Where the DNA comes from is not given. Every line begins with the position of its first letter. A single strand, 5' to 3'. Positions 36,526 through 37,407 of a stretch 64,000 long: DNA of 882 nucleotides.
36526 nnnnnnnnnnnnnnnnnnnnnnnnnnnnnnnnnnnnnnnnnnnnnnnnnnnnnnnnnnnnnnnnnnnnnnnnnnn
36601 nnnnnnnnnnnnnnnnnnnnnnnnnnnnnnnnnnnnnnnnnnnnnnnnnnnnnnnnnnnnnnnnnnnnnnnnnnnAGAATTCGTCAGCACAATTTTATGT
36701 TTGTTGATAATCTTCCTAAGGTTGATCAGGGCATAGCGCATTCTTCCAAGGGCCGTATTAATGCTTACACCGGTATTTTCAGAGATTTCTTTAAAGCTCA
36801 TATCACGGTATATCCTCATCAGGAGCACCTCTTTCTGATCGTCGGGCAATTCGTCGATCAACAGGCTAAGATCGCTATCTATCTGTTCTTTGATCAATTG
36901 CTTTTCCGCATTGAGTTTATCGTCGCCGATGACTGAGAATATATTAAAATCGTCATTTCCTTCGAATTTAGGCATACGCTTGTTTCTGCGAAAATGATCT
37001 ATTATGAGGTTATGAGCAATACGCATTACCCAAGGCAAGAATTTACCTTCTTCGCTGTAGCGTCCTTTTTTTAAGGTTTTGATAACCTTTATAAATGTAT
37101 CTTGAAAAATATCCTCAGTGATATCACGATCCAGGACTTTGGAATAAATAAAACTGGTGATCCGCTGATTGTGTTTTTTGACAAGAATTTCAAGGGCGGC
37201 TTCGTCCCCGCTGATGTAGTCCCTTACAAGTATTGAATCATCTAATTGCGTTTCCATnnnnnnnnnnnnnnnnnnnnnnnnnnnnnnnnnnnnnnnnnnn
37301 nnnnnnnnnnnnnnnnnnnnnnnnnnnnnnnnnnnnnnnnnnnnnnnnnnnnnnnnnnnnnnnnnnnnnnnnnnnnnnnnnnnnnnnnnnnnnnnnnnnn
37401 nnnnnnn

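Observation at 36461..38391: Tandem duplication of a complete ECF-type sigma factor transcription unit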

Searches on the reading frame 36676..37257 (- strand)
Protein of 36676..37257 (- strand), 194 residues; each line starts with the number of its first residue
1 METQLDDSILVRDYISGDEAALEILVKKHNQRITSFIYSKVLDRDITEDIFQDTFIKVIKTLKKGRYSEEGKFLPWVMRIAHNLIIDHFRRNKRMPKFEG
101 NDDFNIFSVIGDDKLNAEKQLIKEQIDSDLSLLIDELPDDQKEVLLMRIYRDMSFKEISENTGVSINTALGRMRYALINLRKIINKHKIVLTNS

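Call 6: search_protein_families(library=pfam, proteins=[window:36676-37257:-], max_evalue=1)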
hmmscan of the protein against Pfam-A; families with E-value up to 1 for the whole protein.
window:36676-37257:- (194 aa): 7 families
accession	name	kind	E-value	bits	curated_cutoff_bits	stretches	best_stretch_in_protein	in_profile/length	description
PF04542.20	Sigma70_r2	-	9.2e-15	54.6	24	1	25-94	1-70/71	Sigma-70 region 2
PF08281.18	Sigma70_r4_2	-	1.7e-09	37.6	25.7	1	130-168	4-42/54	Sigma-70, region 4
PF04545.22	Sigma70_r4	-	7.6e-09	35.4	24.1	1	134-182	2-50/50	Sigma-70, region 4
PF07638.17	Sigma70_ECF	-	4.7e-05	23.8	21.1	1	16-176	13-175/185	ECF sigma factor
PF12645.13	HTH_16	-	0.031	14.8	22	1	16-64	9-63/65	Helix-turn-helix domain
PF13535.11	ATP-grasp_4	-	0.044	13.8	27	1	6-55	52-102/160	ATP-grasp domain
PF13542.12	HTH_Tnp_ISL3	-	0.059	13.3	27.4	1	151-174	25-48/51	Helix-turn-helix domain of transposase family ISL3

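Call 7: search_protein_families(library=ncbifam, proteins=[window:36676-37257:-], max_evalue=1)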
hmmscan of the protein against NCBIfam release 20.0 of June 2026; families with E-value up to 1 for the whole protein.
window:36676-37257:- (194 aa): 111 families (the best 25 are shown)
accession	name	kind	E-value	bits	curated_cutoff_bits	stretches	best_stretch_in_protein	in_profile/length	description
NF009166.1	PRK12513.1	equivalog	1.1e-45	155.7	206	1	4-187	6-189/193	RNA polymerase sigma factor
TIGR02937.1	sigma70-ECF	superfamily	3.8e-25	88.4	42.9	1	21-182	2-163/165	sigma-70 family RNA polymerase sigma factor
NF007215.0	PRK09637.1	equivalog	6.1e-24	85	212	1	23-184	4-154/181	RNA polymerase sigma factor SigZ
TIGR02950.1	SigM_subfam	subfamily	5.3e-23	81.6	147.95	1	22-168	2-142/159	RNA polymerase sigma factor, SigM family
TIGR02985.1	Sig70_bacteroi1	subfamily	5.5e-23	82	126.4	1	23-183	4-161/162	RNA polymerase sigma-70 factor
NF007216.0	PRK09638.1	equivalog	6.5e-23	81.4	194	1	4-187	2-177/180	RNA polymerase sigma factor SigY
NF007223.0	PRK09641.1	equivalog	2.1e-22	79.9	209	1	11-185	9-185/187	RNA polymerase sigma factor SigW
NF006930.0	PRK09415.1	subfamily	1.7e-21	76.9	198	1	18-186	14-177/179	RNA polymerase factor sigma C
NF008888.0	PRK11922.1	equivalog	3.9e-21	75.7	204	1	3-186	13-198/231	RNA polymerase sigma factor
TIGR02959.1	SigZ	equivalog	7e-21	74.8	168.65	1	27-184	2-148/170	RNA polymerase sigma factor SigZ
TIGR02952.1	Sig70_famx2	equivalog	2.3e-20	73.2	206.45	1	15-175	6-160/170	ECF subfamily RNA polymerase sigma factor, BldN family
NF004113.0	PRK05602.1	equivalog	1.2e-19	70.7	208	1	4-187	29-204/211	RNA polymerase sigma factor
NF009171.0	PRK12518.1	equivalog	2.4e-18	66.6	208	1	3-188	10-188/191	RNA polymerase sigma factor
NF009193.0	PRK12541.1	equivalog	2.8e-18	66.7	171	1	21-167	6-143/161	RNA polymerase sigma factor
TIGR02989.1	Sig-70_gvs1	subfamily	6.1e-18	65.3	124.55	1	22-177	3-154/158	RNA polymerase sigma-70 factor, Rhodopirellula/Verrucomicrobium family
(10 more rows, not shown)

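Call 8: find_encoding_contigs(protein=window:36676-37257:-, flank=6000, max_places=8)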
Protein window:36676-37257:- (194 aa): 4 contigs read that carry it; 3 places shown.
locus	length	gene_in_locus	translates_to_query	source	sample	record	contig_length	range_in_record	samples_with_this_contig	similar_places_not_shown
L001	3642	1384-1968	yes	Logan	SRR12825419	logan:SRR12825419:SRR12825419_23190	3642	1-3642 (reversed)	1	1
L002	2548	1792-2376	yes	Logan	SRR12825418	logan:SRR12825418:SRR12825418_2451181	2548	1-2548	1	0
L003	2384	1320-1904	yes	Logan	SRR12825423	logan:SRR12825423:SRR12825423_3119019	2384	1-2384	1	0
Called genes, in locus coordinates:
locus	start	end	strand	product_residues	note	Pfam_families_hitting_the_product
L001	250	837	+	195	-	PF07638:Sigma70_ECF (weak), PF04542:Sigma70_r2, PF04545:Sigma70_r4, PF08281:Sigma70_r4_2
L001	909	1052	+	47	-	-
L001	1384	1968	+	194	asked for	PF04542:Sigma70_r2, PF08281:Sigma70_r4_2, PF04545:Sigma70_r4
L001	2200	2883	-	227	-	PF00730:HhH-GPD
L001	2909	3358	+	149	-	PF08534:Redoxin, PF00578:AhpC-TSA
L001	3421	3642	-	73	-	?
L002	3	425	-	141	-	?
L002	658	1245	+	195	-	PF07638:Sigma70_ECF (weak), PF04542:Sigma70_r2, PF04545:Sigma70_r4, PF08281:Sigma70_r4_2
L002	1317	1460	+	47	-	-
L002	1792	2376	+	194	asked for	PF04542:Sigma70_r2, PF08281:Sigma70_r4_2, PF04545:Sigma70_r4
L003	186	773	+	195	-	PF07638:Sigma70_ECF (weak), PF04542:Sigma70_r2, PF04545:Sigma70_r4, PF08281:Sigma70_r4_2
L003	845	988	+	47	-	-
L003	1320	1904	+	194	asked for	PF04542:Sigma70_r2, PF08281:Sigma70_r4_2, PF04545:Sigma70_r4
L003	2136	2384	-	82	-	?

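Call 10: find_homologous_proteins(query=window:36676-37257:-, max_evalue=1e-20)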
Query window:36676-37257:- (194 aa): 8000 proteins with E <= 1e-20 among 8000 candidates; the best 120 are listed.
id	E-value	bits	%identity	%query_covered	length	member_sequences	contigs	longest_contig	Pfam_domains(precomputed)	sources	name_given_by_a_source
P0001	5.9e-119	412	100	100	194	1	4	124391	PF04545.23,PF04542.21,PF08281.19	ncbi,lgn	-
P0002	1.2e-116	405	97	100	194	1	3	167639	PF04545.23,PF04542.21,PF08281.19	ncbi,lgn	ncbi:MAG: sigma-70 family RNA polymerase sigma factor [Flavobacteriaceae bacterium]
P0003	1.8e-116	404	97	100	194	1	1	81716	PF07638.18,PF04545.23,PF04542.21,PF08281.19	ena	-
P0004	1.5e-113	395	95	100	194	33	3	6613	PF04545.23,PF04542.21,PF08281.19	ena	-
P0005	6.0e-112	390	93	100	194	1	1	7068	PF07638.18,PF04545.23,PF04542.21,PF08281.19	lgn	-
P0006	1.7e-110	385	91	100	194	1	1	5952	PF07638.18,PF04545.23,PF04542.21,PF08281.19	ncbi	-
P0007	1.0e-109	382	91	100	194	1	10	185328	PF04545.23,PF04542.21,PF08281.19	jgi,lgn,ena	jgi:RNA polymerase sigma-70 factor (ECF subfamily)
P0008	3.8e-109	380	90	99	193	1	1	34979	PF04545.23,PF04542.21,PF08281.19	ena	-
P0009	7.1e-109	380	90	99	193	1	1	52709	PF04545.23,PF04542.21,PF08281.19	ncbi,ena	-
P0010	7.7e-109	379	91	100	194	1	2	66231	PF04545.23,PF04542.21,PF08281.19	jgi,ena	-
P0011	1.1e-108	379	91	100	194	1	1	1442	PF04545.23,PF04542.21,PF08281.19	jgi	-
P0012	1.2e-108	379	90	100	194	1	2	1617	PF04545.23,PF04542.21,PF08281.19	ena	-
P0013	1.5e-108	378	90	100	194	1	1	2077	PF04545.23,PF04542.21,PF08281.19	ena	-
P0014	1.6e-108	378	90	100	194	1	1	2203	PF07638.18,PF04545.23,PF04542.21,PF08281.19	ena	-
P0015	1.8e-108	378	90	100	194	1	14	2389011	PF04545.23,PF04542.21,PF08281.19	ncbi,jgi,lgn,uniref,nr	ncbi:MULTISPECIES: RNA polymerase sigma factor [Muriicola]|jgi:RNA polymerase sigma-70 factor (ECF s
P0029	2.2e-107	375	89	100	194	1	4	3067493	PF07638.18,PF04545.23,PF04542.21,PF08281.19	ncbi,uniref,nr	ncbi:RNA polymerase sigma factor [Muriicola soli]|uniref:Sigma-70 family RNA polymerase sigma factor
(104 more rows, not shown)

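Call 11: find_related_loci(query=window:36676-37257:-, collection=genome_contigs, flank=5000)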
Query window:36676-37257:- (194 aa) in genome_contigs; peptide patterns used: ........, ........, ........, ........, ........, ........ (x = any residue, [..] = any of these).
600 stretches matched a pattern (row limit reached: there are more); 591 encode a relative of the query (tblastn E <= 1e-3); the best 80 are kept; 80 distinct loci.
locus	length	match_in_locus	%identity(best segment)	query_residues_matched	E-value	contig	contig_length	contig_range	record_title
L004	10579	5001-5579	90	1-193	8e-116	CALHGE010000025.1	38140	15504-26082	MAG: uncultured Flavobacteriaceae bacterium isolate R3_Bin_METABAT__35_sub_1 genome assembly, contig: c_000000833746, wh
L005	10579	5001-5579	90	1-193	2e-115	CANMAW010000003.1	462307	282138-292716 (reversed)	uncultured Flavobacteriaceae bacterium isolate 4-528.fasta genome assembly, contig: NODE_3, whole genome shotgun sequenc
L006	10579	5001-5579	90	1-193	4e-115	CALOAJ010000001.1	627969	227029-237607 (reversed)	MAG: uncultured Flavobacteriaceae bacterium isolate HOU_bin.0086 genome assembly, contig: contig_712, whole genome shotg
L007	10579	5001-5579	89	1-193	2e-114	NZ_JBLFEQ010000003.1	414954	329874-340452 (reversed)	Maribacter sp. 2304DJ31-5 2304DJ31-5_3, whole genome shotgun sequence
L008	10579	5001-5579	88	1-193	1e-114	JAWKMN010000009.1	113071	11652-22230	MAG: Flavobacteriaceae bacterium isolate AC1.125 AC1.125.fa-9, whole genome shotgun sequence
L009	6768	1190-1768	89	1-193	1e-114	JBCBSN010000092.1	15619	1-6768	MAG: Bacteroidota bacterium isolate J06638_24 NODE_92_length_15619_cov_5.657573, whole genome shotgun sequence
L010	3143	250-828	88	1-193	1e-117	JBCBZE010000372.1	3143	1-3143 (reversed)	MAG: Bacteroidota bacterium isolate P01_A01_bin.107 k141_1204052_length_3143_cov_181.9434, whole genome shotgun sequence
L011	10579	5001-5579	89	1-193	3e-114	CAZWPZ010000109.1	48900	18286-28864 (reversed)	MAG TPA_asm: uncultured Eudoraea sp. isolate SRP182702_co1_76 genome assembly, contig: k141_4207228, whole genome shotgu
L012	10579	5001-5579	89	1-193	3e-114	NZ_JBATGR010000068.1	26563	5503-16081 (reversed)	MAG: Eudoraea sp. isolate MFD10295_ilm_asm_bin14 k127_24310, whole genome shotgun sequence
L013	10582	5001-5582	88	1-194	6e-114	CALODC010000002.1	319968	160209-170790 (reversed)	MAG: uncultured Flavobacteriaceae bacterium isolate HOU_bin.0144 genome assembly, contig: contig_15510, whole genome sho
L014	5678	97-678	88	1-194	9e-114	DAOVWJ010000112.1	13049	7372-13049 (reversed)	MAG TPA_asm: Maribacter sp. isolate CSMAG_1728 CSMAG_1728_k141_2754613_length_13049_cov_14.0000, whole genome shotgun se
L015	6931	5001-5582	89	1-194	6e-114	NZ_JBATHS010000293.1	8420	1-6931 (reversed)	MAG: Maribacter sp. isolate MFD10265_ilm_asm_bin12 k127_159220, whole genome shotgun sequence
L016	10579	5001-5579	89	1-193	7e-114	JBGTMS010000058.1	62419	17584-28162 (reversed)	MAG: Zeaxanthinibacter sp. isolate JTS-RE37 k141_9495122, whole genome shotgun sequence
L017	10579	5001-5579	88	1-193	8e-114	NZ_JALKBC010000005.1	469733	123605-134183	Arenibacter sp. F26102 scaffold5_size469733, whole genome shotgun sequence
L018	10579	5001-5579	88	1-193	1e-113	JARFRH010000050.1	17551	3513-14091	MAG: Maribacter sp. isolate MAG_Ve_Sed_45 k141_1331480, whole genome shotgun sequence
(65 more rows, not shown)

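Call 15: find_encoding_contigs(protein=P0002, flank=5000, max_places=2)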
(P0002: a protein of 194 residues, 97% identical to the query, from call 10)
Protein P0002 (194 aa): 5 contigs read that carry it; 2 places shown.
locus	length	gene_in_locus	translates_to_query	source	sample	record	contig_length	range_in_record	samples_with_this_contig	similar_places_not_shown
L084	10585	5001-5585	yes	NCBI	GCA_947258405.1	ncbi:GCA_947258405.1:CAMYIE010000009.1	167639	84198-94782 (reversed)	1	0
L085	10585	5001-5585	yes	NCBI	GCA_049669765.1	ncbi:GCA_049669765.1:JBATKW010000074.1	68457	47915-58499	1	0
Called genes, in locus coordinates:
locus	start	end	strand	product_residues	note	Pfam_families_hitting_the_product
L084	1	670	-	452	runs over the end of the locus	-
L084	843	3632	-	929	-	PF00005:ABC_tran (faint), PF02463:SMC_N (faint), PF03193:RsgA_GTPase (faint), PF13191:AAA_16 (faint), PF13481:AAA_25 (faint), PF17760:UvrA_inter, PF17755:UvrA_DNA-bind, PF13304:AAA_21 (weak), +6 more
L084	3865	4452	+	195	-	PF07638:Sigma70_ECF (weak), PF04542:Sigma70_r2, PF04545:Sigma70_r4, PF08281:Sigma70_r4_2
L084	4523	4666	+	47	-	-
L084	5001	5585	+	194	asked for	PF04542:Sigma70_r2, PF08281:Sigma70_r4_2, PF04545:Sigma70_r4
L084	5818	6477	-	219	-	PF00730:HhH-GPD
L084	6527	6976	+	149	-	PF08534:Redoxin, PF00578:AhpC-TSA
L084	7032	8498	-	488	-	-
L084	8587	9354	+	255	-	PF23023:Anti-Pycsar_Apyc1, PF00753:Lactamase_B, PF12706:Lactamase_B_2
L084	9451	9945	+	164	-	-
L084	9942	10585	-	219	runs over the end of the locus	PF02230:Abhydrolase_2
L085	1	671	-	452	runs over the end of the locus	-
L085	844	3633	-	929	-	PF00005:ABC_tran (faint), PF02463:SMC_N (faint), PF03193:RsgA_GTPase (faint), PF13191:AAA_16 (faint), PF13481:AAA_25 (faint), PF17760:UvrA_inter, PF17755:UvrA_DNA-bind, PF13304:AAA_21 (weak), +6 more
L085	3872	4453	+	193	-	PF07638:Sigma70_ECF (weak), PF04542:Sigma70_r2, PF04545:Sigma70_r4, PF08281:Sigma70_r4_2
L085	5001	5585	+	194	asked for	PF04542:Sigma70_r2, PF08281:Sigma70_r4_2, PF04545:Sigma70_r4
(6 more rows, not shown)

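Call 16: find_encoding_contigs(protein=P0003, flank=5000, max_places=2)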
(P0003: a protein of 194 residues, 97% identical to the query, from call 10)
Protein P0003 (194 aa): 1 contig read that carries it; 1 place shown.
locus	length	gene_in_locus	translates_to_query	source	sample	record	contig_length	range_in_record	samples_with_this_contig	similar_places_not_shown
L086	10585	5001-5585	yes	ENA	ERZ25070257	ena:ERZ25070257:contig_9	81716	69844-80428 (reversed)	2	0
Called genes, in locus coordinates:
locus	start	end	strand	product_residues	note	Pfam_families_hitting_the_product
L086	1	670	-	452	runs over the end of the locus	-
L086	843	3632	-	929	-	PF00005:ABC_tran (faint), PF02463:SMC_N (faint), PF03193:RsgA_GTPase (faint), PF13191:AAA_16 (faint), PF13481:AAA_25 (faint), PF17760:UvrA_inter, PF17755:UvrA_DNA-bind, PF13304:AAA_21 (weak), +6 more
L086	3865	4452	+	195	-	PF07638:Sigma70_ECF, PF04542:Sigma70_r2, PF04545:Sigma70_r4, PF08281:Sigma70_r4_2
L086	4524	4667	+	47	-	-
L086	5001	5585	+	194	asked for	PF07638:Sigma70_ECF (weak), PF04542:Sigma70_r2, PF08281:Sigma70_r4_2, PF04545:Sigma70_r4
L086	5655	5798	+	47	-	-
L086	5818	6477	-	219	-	PF00730:HhH-GPD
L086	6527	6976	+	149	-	PF08534:Redoxin, PF00578:AhpC-TSA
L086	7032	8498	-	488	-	-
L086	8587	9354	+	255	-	PF23023:Anti-Pycsar_Apyc1, PF00753:Lactamase_B (weak), PF12706:Lactamase_B_2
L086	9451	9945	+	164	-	-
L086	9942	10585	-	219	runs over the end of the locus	PF02230:Abhydrolase_2, PF03959:FSH1 (faint), PF00561:Abhydrolase_1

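Call 17: find_encoding_contigs(protein=P0029, flank=5000, max_places=2)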
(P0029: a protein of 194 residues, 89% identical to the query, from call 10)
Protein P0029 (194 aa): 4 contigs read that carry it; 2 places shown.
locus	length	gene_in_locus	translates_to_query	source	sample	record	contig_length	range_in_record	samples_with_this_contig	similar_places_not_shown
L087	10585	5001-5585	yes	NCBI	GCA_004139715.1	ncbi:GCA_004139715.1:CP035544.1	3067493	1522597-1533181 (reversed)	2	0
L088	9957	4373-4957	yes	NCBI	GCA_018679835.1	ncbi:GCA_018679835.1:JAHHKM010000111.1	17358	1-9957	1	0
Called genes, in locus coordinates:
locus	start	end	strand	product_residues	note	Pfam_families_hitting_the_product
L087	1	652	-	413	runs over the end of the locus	-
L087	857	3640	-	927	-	PF00005:ABC_tran (faint), PF02463:SMC_N (faint), PF03193:RsgA_GTPase (faint), PF13191:AAA_16 (faint), PF13476:AAA_23 (faint), PF13555:AAA_29 (faint), PF17760:UvrA_inter, PF17755:UvrA_DNA-bind, +4 more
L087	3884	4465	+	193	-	PF07638:Sigma70_ECF, PF04542:Sigma70_r2, PF08281:Sigma70_r4_2, PF04545:Sigma70_r4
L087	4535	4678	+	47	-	-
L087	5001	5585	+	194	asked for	PF07638:Sigma70_ECF (faint), PF04542:Sigma70_r2, PF08281:Sigma70_r4_2, PF04545:Sigma70_r4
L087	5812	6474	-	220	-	PF00730:HhH-GPD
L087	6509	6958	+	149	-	PF08534:Redoxin, PF00578:AhpC-TSA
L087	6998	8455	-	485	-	-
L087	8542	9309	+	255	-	PF23023:Anti-Pycsar_Apyc1, PF00753:Lactamase_B (weak), PF12706:Lactamase_B_2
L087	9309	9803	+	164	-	-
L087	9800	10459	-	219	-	PF02230:Abhydrolase_2, PF01738:DLH (weak)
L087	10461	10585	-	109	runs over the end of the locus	PF09685:MamF_MmsF (weak)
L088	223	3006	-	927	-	PF00005:ABC_tran (faint), PF02463:SMC_N (faint), PF03193:RsgA_GTPase (faint), PF13191:AAA_16 (faint), PF13476:AAA_23 (faint), PF13555:AAA_29 (faint), PF17760:UvrA_inter, PF17755:UvrA_DNA-bind, +4 more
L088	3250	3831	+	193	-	PF07638:Sigma70_ECF (weak), PF04542:Sigma70_r2, PF08281:Sigma70_r4_2, PF04545:Sigma70_r4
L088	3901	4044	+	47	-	-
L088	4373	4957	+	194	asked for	PF07638:Sigma70_ECF (faint), PF04542:Sigma70_r2, PF08281:Sigma70_r4_2, PF04545:Sigma70_r4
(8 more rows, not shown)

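Call 27: search_solved_structures(query=window:36676-37257:-, max_evalue=0.00001, show_alignments=1)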
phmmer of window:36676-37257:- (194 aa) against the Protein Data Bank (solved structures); distinct sequences matched with E-value up to 0.00001: 13.
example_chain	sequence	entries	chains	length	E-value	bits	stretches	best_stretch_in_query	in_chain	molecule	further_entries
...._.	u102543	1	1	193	8.5e-15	58.3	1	2-182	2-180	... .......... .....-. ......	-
8z6g_B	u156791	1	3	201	9.3e-15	58.2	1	2-182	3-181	RNA polymerase sigma factor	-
1or7_A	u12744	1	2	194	2.5e-11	47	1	1-173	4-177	RNA polymerase sigma-E factor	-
6jbq_F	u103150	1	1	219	3.7e-11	46.4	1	1-173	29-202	ECF RNA polymerase sigma-E factor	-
9m9d_F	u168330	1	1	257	8.3e-11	45.3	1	17-183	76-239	ECF RNA polymerase sigma factor SigE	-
9m9e_F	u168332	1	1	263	8.8e-11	45.2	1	17-183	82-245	ECF RNA polymerase sigma factor SigE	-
9m98_F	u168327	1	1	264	8.9e-11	45.2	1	17-183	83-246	ECF RNA polymerase sigma factor SigE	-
5wuq_A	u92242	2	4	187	2.8e-10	43.6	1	13-182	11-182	ECF RNA polymerase sigma factor SigW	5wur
2mao_A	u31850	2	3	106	4e-07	33.3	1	1-89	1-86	RNA polymerase sigma factor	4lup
2map_A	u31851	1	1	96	4.8e-07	33.1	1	1-88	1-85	RNA polymerase sigma factor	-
4cxf_A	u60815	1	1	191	4.8e-07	33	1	6-183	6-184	RNA POLYMERASE SIGMA FACTOR CNRH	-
5or5_A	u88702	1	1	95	5.8e-07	32.8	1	1-88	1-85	ECF RNA polymerase sigma-E factor,ECF RNA polymerase sigma factor SigW,ECF RNA polymerase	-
4nqw_A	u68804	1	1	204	5.5e-06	29.6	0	9-184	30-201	ECF RNA polymerase sigma factor SigK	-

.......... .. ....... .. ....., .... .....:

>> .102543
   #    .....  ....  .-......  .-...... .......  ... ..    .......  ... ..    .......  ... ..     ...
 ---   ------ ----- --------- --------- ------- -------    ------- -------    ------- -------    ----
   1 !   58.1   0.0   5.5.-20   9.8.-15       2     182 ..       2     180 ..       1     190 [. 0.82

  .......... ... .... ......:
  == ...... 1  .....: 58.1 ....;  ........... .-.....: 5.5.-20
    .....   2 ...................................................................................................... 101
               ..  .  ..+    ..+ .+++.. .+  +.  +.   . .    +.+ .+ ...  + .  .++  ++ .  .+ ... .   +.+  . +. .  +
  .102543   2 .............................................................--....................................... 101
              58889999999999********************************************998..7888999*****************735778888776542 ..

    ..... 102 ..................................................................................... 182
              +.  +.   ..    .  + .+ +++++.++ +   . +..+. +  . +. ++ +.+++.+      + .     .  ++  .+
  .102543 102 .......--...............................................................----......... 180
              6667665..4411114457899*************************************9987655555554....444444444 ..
